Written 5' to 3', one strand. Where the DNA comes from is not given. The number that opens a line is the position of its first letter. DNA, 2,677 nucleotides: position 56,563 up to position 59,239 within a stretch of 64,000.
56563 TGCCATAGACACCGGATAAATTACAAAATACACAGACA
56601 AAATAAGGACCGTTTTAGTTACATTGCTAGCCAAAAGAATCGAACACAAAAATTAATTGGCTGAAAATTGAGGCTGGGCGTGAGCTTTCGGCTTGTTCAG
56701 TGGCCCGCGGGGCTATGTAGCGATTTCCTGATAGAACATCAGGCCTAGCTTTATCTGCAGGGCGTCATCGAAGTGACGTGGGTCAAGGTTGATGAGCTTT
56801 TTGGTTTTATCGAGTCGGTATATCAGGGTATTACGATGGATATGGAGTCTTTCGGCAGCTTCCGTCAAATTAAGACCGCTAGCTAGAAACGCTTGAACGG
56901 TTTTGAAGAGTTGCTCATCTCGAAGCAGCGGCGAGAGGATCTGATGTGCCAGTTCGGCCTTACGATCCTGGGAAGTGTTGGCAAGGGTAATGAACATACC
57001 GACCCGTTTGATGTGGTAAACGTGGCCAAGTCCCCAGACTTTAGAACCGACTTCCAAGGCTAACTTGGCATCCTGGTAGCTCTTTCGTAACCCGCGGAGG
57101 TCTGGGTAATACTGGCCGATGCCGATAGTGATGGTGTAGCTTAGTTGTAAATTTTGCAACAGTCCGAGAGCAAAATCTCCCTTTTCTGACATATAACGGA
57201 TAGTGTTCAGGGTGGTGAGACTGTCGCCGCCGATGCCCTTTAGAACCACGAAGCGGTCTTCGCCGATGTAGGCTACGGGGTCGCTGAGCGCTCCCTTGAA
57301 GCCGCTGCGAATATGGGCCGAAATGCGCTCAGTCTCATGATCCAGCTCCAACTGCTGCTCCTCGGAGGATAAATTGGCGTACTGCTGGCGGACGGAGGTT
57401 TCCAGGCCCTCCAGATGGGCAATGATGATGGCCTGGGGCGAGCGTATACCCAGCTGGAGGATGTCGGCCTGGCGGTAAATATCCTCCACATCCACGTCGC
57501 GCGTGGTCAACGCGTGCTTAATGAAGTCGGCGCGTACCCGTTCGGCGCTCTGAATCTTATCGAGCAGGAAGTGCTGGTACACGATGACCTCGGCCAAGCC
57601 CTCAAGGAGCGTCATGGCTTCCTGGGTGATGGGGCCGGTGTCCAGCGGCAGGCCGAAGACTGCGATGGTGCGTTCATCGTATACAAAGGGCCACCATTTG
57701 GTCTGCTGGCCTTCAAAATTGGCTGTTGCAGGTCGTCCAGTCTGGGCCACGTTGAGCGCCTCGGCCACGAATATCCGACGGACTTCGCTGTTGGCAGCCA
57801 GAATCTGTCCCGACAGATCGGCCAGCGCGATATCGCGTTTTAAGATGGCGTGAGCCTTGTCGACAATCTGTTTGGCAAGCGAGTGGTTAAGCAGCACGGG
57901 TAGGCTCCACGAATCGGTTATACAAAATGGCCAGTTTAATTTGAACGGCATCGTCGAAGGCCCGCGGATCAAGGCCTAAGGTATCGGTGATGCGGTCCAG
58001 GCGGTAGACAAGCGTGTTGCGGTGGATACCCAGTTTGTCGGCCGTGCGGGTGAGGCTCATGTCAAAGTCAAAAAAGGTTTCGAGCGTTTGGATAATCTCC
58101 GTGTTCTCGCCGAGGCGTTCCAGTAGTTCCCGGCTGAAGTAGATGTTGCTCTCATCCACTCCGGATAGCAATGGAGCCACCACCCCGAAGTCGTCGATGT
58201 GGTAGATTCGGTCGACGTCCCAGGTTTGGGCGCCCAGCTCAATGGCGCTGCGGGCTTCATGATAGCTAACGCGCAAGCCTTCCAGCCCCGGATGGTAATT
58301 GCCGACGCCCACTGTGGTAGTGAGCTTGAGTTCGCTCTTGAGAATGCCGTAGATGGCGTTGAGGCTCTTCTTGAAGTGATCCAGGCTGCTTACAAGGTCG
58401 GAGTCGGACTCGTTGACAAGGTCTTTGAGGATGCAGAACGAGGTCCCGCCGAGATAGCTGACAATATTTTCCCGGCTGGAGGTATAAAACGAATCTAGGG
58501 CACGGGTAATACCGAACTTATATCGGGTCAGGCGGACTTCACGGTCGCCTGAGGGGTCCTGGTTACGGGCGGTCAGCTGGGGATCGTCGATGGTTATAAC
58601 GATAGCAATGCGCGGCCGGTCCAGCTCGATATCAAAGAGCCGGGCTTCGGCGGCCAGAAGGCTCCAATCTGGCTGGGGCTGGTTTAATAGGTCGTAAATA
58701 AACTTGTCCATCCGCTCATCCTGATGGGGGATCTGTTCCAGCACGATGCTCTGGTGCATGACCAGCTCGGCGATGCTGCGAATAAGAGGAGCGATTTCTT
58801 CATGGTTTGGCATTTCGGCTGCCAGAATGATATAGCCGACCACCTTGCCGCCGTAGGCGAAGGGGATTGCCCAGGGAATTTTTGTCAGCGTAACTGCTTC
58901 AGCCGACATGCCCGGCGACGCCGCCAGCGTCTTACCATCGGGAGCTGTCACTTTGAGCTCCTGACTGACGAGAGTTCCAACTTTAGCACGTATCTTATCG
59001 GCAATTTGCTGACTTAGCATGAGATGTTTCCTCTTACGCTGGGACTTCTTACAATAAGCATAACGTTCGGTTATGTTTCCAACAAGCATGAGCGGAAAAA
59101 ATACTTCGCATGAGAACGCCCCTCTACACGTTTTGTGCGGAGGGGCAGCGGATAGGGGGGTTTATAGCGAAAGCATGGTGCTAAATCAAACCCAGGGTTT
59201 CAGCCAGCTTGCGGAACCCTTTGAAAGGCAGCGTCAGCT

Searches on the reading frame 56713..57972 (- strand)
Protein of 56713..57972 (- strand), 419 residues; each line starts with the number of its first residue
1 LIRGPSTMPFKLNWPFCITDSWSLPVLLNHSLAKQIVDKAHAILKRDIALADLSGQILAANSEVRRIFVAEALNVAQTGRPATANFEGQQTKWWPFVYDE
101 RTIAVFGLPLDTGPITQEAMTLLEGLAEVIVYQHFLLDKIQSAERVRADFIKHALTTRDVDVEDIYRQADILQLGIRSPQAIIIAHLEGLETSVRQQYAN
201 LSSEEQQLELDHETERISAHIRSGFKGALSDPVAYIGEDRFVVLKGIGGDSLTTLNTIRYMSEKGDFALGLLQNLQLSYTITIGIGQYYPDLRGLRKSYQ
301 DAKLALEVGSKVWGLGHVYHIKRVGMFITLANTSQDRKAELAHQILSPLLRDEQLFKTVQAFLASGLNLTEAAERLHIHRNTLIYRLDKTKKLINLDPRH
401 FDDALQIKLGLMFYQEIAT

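Call 7: search_protein_families(library=pfam, proteins=[window:56713-57972:-])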
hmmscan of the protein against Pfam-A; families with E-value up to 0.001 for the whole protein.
window:56713-57972:- (419 aa): 4 families
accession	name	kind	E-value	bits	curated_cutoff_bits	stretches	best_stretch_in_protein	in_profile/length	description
PF13556.12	HTH_30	-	5e-19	68.3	27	1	355-411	1-57/59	PucR C-terminal helix-turn-helix domain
PF17853.6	GGDEF_2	-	7.2e-14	52.5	24.5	1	161-308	5-116/116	GGDEF-like domain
PF05651.19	Diacid_rec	-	2.9e-07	30.7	23.6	1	28-152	1-132/134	Putative sugar diacid recognition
PF02954.25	HTH_8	-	7e-05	22.9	22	1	364-389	16-41/42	Bacterial regulatory protein, Fis family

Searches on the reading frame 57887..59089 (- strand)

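Call 7: search_protein_families(library=pfam, proteins=[window:57887-59089:-])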
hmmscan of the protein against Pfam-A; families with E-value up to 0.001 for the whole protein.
window:57887-59089:- (400 aa): 4 families
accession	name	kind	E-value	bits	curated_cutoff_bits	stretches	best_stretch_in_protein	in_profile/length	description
PF13556.12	HTH_30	-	1.7e-19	69.8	27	1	333-388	2-57/59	PucR C-terminal helix-turn-helix domain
PF17853.6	GGDEF_2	-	2.9e-14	53.7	24.5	1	144-284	7-115/116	GGDEF-like domain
PF02954.25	HTH_8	-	0.00012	22.1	22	1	346-366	21-41/42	Bacterial regulatory protein, Fis family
PF05651.19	Diacid_rec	-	0.00033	20.8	23.6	0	75-134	75-134/134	Putative sugar diacid recognition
